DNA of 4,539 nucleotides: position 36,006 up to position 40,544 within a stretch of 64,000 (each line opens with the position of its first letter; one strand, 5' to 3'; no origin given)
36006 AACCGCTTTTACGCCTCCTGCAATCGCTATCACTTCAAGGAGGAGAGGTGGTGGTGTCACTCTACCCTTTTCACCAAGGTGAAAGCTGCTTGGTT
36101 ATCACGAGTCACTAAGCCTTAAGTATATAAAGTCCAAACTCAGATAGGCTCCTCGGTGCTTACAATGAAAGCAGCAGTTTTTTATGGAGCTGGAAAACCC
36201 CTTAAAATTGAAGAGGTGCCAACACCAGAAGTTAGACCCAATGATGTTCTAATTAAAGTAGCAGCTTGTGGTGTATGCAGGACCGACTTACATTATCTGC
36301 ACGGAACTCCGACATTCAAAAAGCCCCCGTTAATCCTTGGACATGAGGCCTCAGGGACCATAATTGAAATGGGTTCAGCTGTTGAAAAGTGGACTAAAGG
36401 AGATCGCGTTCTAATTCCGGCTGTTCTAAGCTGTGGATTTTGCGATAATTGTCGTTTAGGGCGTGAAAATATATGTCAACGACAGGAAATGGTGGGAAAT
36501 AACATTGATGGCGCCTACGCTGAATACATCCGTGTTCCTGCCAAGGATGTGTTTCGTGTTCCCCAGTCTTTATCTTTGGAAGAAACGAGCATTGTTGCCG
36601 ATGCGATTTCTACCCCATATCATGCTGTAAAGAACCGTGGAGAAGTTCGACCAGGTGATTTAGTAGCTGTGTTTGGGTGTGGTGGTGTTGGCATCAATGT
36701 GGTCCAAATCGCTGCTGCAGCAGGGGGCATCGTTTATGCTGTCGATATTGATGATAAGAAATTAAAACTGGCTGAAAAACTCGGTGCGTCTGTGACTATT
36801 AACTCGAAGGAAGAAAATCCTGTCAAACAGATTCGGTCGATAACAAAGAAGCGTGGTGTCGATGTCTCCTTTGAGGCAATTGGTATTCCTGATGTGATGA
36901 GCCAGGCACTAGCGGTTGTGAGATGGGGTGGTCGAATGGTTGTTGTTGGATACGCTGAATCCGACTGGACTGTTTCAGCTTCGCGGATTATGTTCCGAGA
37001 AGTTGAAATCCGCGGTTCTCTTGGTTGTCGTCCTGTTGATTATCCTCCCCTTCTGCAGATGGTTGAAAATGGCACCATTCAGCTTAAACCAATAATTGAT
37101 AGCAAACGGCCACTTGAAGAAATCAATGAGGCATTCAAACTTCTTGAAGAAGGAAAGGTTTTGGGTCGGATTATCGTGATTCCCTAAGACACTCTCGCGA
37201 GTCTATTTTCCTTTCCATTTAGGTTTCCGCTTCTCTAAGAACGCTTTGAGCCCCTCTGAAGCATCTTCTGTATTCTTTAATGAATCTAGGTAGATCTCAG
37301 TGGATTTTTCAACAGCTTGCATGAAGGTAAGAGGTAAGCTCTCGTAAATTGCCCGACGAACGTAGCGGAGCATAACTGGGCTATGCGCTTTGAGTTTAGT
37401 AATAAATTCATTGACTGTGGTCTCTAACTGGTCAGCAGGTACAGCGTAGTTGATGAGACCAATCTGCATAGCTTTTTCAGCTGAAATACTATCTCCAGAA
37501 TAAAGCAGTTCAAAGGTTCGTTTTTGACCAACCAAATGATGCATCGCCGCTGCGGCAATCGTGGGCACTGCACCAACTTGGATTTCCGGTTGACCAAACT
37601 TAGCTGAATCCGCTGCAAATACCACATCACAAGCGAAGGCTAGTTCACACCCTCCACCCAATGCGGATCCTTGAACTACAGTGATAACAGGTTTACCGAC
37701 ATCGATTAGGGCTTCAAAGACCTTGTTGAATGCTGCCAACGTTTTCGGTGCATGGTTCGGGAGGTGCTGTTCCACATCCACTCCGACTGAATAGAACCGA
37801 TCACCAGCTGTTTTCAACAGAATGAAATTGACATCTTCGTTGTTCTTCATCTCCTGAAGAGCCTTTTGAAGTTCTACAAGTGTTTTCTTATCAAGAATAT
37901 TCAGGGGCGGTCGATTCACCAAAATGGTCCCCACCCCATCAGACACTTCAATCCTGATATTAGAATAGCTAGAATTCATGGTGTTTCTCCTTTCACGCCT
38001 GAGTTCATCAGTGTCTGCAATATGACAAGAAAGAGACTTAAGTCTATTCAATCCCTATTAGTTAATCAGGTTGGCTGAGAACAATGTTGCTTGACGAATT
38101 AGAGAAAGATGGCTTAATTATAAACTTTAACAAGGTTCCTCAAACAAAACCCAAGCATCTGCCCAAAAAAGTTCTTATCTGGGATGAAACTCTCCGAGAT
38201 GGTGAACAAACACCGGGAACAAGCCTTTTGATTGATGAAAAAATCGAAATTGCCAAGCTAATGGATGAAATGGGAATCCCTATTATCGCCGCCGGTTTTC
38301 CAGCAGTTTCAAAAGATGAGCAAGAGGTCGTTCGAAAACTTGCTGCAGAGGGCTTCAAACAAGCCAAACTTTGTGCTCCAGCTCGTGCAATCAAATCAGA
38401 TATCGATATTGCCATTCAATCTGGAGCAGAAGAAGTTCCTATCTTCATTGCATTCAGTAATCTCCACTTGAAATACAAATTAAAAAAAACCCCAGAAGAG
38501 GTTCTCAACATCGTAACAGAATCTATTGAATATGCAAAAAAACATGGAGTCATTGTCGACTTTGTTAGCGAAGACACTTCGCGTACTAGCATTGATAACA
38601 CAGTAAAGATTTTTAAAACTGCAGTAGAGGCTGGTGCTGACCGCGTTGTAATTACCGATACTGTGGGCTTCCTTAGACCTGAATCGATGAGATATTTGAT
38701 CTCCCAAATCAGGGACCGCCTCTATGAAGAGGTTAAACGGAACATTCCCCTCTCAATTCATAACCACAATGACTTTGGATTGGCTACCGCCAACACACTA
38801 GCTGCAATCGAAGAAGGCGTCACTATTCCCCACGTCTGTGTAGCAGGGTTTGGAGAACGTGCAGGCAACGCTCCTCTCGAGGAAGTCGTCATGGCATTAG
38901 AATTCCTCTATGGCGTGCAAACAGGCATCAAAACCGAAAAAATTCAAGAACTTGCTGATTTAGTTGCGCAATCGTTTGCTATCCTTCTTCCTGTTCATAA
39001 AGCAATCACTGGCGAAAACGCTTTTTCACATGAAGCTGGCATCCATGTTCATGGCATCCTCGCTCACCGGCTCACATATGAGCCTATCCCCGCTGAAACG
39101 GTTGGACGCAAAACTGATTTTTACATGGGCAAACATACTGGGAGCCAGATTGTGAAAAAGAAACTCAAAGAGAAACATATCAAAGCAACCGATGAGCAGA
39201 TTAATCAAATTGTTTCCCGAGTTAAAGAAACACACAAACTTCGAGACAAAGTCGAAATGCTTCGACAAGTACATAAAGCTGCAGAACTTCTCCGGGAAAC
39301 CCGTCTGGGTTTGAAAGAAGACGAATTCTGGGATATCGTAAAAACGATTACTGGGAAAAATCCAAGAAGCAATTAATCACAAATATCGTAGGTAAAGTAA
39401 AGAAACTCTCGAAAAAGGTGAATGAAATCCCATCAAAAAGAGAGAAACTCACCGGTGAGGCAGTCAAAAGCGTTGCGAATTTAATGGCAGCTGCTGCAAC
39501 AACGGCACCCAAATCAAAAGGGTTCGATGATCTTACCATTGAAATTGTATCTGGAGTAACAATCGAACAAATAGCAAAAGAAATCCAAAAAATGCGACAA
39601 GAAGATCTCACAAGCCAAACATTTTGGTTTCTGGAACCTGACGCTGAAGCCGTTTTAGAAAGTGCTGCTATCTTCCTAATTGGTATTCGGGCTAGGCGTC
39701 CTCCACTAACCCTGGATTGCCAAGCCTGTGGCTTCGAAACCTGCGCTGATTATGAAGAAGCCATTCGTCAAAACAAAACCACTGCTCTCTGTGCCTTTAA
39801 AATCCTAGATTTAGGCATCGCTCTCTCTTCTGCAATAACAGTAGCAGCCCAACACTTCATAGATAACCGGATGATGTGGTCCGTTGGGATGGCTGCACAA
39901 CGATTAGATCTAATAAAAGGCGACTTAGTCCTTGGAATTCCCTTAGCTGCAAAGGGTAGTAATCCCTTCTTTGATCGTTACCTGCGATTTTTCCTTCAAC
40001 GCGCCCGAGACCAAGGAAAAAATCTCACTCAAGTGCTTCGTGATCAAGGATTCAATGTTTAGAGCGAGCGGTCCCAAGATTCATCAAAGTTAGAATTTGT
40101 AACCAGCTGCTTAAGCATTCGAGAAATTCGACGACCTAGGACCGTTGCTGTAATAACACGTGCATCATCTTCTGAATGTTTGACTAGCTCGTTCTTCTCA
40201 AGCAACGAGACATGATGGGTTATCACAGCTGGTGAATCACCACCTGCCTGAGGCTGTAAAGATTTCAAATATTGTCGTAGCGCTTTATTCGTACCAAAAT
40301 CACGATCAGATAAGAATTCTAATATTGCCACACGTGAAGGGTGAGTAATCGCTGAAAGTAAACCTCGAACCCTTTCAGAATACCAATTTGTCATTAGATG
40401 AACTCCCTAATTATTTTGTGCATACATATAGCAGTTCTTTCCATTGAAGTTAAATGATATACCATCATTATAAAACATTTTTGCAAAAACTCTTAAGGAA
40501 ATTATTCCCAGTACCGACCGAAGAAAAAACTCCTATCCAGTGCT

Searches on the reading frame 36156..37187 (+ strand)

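Call 9: search_protein_families(library=ncbifam, proteins=[window:36156-37187:+], max_evalue=0.00001)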
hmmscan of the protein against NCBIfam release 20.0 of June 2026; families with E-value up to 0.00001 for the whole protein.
window:36156-37187:+ (343 aa): 26 families (the best 25 are shown)
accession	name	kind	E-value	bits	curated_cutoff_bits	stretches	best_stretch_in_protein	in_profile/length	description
TIGR03201.1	dearomat_had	equivalog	1.3e-81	274.4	338.65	1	11-343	6-349/349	6-hydroxycyclohex-1-ene-1-carbonyl-CoA dehydrogenase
NF003808.0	PRK05396.1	equivalog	1.8e-66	224.4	380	1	4-340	1-337/341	L-threonine 3-dehydrogenase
NF041097.1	keto_inos_dh_IolM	equivalog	2.7e-66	223.8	450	1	16-335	40-382/389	scyllo-inosose 3-dehydrogenase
TIGR00692.1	tdh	equivalog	2.6e-65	220.7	458.35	1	16-342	11-339/340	L-threonine 3-dehydrogenase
NF010344.0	PRK13771.1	subfamily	8.8e-65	218.9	349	1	4-341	1-331/334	putative alcohol dehydrogenase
TIGR03989.1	Rxyl_3153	subfamily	1.7e-60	205.3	440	2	116-340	136-368/370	NDMA-dependent alcohol dehydrogenase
NF006940.0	PRK09422.1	equivalog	1.1e-58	198.8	344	1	4-341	1-333/338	alcohol dehydrogenase AdhP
NF041172.1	AcrlCoa_red_Thmprot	equivalog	8.5e-57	192.6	500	1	4-341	1-332/334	acryloyl-CoA reductase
TIGR03451.1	mycoS_dep_FDH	equivalog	1.4e-56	191.9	512.9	1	4-341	2-357/358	S-(hydroxymethyl)mycothiol dehydrogenase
TIGR02818.1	adh_III_F_hyde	equivalog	2.1e-54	185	543.95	2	120-340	139-366/368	S-(hydroxymethyl)glutathione dehydrogenase/class III alcohol dehydrogenase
NF007489.0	PRK10083.1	equivalog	2.7e-48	164.7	376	1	14-333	10-326/339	Zn-dependent oxidoreductase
TIGR02824.1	quinone_pig3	subfamily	6.9e-48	163.3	296.8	2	118-341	91-323/325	putative NAD(P)H quinone oxidoreductase, PIG3 family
NF047908.1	AldhRedAhr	equivalog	2e-43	148.5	470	1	1-340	1-332/335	NADPH-dependent aldehyde reductase Ahr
NF007642.0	PRK10309.1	equivalog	8.2e-43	146.9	550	1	4-341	1-344/347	galactitol-1-phosphate 5-dehydrogenase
TIGR02822.1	adh_fam_2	subfamily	1.7e-40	139.1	283.5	1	15-340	14-327/329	zinc-binding alcohol dehydrogenase family protein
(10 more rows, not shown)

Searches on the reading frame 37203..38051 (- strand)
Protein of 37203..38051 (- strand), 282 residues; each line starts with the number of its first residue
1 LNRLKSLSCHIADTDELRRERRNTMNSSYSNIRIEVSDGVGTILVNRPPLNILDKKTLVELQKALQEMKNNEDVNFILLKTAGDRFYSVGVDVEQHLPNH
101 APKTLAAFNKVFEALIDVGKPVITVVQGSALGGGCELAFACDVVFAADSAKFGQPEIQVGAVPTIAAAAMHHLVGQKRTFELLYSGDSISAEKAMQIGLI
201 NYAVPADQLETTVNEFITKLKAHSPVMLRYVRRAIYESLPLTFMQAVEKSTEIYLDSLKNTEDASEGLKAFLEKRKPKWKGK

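Call 3: search_protein_families(library=pfam, proteins=[window:37203-38051:-], max_evalue=0.01)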
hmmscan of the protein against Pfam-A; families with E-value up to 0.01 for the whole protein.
window:37203-38051:- (282 aa): 2 families
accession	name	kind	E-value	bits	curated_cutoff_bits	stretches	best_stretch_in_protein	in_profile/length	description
PF00378.25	ECH_1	-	1.3e-51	175.8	27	1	37-282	3-251/251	Enoyl-CoA hydratase/isomerase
PF16113.10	ECH_2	-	4.4e-27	95.9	27.2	2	41-214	2-182/335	Enoyl-CoA hydratase/isomerase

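Call 4: search_protein_families(library=ncbifam, proteins=[window:37203-38051:-], max_evalue=0.01)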
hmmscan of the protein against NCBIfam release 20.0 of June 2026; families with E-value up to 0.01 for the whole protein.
window:37203-38051:- (282 aa): 73 families (the best 25 are shown)
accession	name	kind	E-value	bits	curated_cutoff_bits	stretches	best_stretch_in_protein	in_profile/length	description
NF004475.0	PRK05809.1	subfamily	1.4e-52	178.7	394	1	29-282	3-260/260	short-chain-enoyl-CoA hydratase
NF005803.0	PRK07658.1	equivalog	1.4e-49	168.8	313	1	31-282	3-257/257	enoyl-CoA hydratase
NF042430.2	EnCoAhydt_DpgD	equivalog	9.3e-47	159.6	400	1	37-281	4-257/258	enoyl-CoA-hydratase DpgD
NF004517.0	PRK05862.1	equivalog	3.1e-46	158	396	1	28-280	2-255/257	enoyl-CoA hydratase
NF006008.0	PRK08139.1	equivalog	3.3e-46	158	313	1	27-281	8-265/266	enoyl-CoA hydratase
NF051848.1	EnCoAHydtEchA19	equivalog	6.8e-46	156.9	400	1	32-282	2-258/258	enoyl-CoA hydratase EchA19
NF005802.0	PRK07657.1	equivalog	9.9e-46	156.4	363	1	36-282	10-260/260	enoyl-CoA hydratase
TIGR03189.1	dienoyl_CoA_hyt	equivalog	9.3e-45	152.9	292.5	1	45-280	16-249/251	cyclohexa-1,5-dienecarbonyl-CoA hydratase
NF006566.0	PRK09076.1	subfamily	1.8e-44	152.3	286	1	29-280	4-258/260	enoyl-CoA hydratase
NF006007.0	PRK08138.1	subfamily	1e-43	149.6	355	1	36-282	14-261/261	enoyl-CoA hydratase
NF007239.0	PRK09674.1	equivalog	1.1e-42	146.3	371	1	34-282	8-257/257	2,3-dehydroadipyl-CoA hydratase PaaF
NF004634.0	PRK05980.1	equivalog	2.2e-41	142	375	1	32-280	5-261/263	crotonase/enoyl-CoA hydratase family protein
NF004795.0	PRK06143.1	subfamily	3.2e-41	141.6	283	1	37-276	16-258/260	enoyl-CoA hydratase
NF005073.0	PRK06495.1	subfamily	3.2e-41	141.3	296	1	29-281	3-256/257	enoyl-CoA hydratase/isomerase family protein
NF004796.0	PRK06144.1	subfamily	2.3e-38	132.2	272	1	25-282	3-262/262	enoyl-CoA hydratase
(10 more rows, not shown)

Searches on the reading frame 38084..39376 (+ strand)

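Call 3: search_protein_families(library=pfam, proteins=[window:38084-39376:+], max_evalue=0.01)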
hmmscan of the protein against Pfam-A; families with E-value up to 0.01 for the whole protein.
window:38084-39376:+ (430 aa): 4 families
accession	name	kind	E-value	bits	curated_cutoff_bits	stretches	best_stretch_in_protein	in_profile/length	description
PF00682.25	HMGL-like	-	1.8e-76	257.5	29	1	30-294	2-260/260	HMGL-like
PF22617.1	HCS_D2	-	5.1e-23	81.7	27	1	308-384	1-78/82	Homocitrate synthase post-HMGL domain-like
PF01261.30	AP_endonuc_2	-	1.8e-05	25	31.1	0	162-251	57-153/249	Xylose isomerase-like TIM barrel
PF01208.23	URO-D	-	0.006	16.1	23.9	0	170-231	184-249/346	Uroporphyrinogen decarboxylase (URO-D)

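Call 4: search_protein_families(library=ncbifam, proteins=[window:38084-39376:+], max_evalue=0.01)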
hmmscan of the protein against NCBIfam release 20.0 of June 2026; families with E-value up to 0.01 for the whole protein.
window:38084-39376:+ (430 aa): 29 families (the best 25 are shown)
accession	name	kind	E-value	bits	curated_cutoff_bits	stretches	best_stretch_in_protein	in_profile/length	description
NF002085.0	PRK00915.1-2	subfamily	3.9e-138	461.3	517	1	23-393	7-367/504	2-isopropylmalate synthase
TIGR02090.1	LEU1_arch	subfamily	7.3e-129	430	484.75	1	30-390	1-354/363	isopropylmalate/citramalate/homocitrate synthases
NF041069.1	IPMS_Sufob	equivalog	2.9e-115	385.5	600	1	31-395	2-361/371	isopropylmalate synthase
NF002086.0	PRK00915.1-3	equivalog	1.8e-105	353.4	532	1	27-388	4-370/516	2-isopropylmalate synthase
TIGR02660.1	nifV_homocitr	equivalog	4e-101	338.9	462.9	1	29-385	1-350/365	homocitrate synthase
TIGR00973.1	leuA_bact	equivalog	1.8e-100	336.8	598.7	1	29-389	1-366/494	2-isopropylmalate synthase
TIGR02146.1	LysS_fung_arch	equivalog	2.3e-100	336.2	413.55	1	32-381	1-343/344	homocitrate synthase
NF002088.0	PRK00915.1-5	equivalog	6.1e-99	331.8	697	1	28-385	2-364/514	2-isopropylmalate synthase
NF002087.0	PRK00915.1-4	equivalog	1e-95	321.2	729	1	28-383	5-366/516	2-isopropylmalate synthase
NF002084.0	PRK00915.1-1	equivalog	6.9e-84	282.2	748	1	28-379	3-359/523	2-isopropylmalate synthase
TIGR00977.1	citramal_synth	equivalog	3.9e-57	193.7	450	1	29-415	1-394/526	citramalate synthase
NF042434.1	IPMS_Lepto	equivalog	1.6e-49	168.9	500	1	27-383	3-369/374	2-isopropylmalate synthase LeuA2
NF042433.1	CitmalDyn_Leptosp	equivalog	1.9e-49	168.6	950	1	28-382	6-363/514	(R)-citramalate synthase CimA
NF006049.0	PRK08195.1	subfamily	8.7e-28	97.3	229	1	28-296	6-268/344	4-hyroxy-2-oxovalerate/4-hydroxy-2-oxopentanoic acid aldolase,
TIGR03217.1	4OH_2_O_val_ald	equivalog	5.8e-24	84.9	286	1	28-294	1-261/334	4-hydroxy-2-oxovalerate aldolase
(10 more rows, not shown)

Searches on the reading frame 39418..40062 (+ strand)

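Call 3: search_protein_families(library=pfam, proteins=[window:39418-40062:+], max_evalue=0.01)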
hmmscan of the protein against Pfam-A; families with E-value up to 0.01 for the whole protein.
window:39418-40062:+ (214 aa): 2 families
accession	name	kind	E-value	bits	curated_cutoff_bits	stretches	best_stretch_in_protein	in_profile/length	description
PF09918.14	DUF2148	-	4.9e-26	91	25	1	123-187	3-68/68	Uncharacterized protein containing a ferredoxin domain (DUF2148)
PF04060.18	FeS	-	0.00019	21.5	23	1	99-121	4-26/33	Putative Fe-S cluster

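Call 4: search_protein_families(library=ncbifam, proteins=[window:39418-40062:+], max_evalue=0.01)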
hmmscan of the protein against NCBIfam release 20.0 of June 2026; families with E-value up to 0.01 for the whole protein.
window:39418-40062:+ (214 aa): 1 family
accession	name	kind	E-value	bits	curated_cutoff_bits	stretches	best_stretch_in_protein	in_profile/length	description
TIGR01944.1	rnfB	subfamily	0.0036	16.9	68.7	1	100-144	48-92/190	RnfABCDGE type electron transport complex subunit B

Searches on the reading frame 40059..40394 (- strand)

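Call 3: search_protein_families(library=pfam, proteins=[window:40059-40394:-], max_evalue=0.01)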
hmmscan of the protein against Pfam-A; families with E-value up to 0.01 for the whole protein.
window:40059-40394:- (111 aa): 0 families

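Call 4: search_protein_families(library=ncbifam, proteins=[window:40059-40394:-], max_evalue=0.01)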
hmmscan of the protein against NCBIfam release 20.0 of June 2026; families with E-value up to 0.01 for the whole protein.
window:40059-40394:- (111 aa): 2 families
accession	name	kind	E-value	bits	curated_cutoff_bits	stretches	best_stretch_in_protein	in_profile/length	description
NF033788.1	HTH_metalloreg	subfamily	0.00035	20.3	55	1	12-79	4-63/77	metalloregulator ArsR/SmtB family transcription factor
NF033789.1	repress_SdpR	subfamily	0.0021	17.9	100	0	14-80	3-60/79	autorepressor SdpR family transcription factor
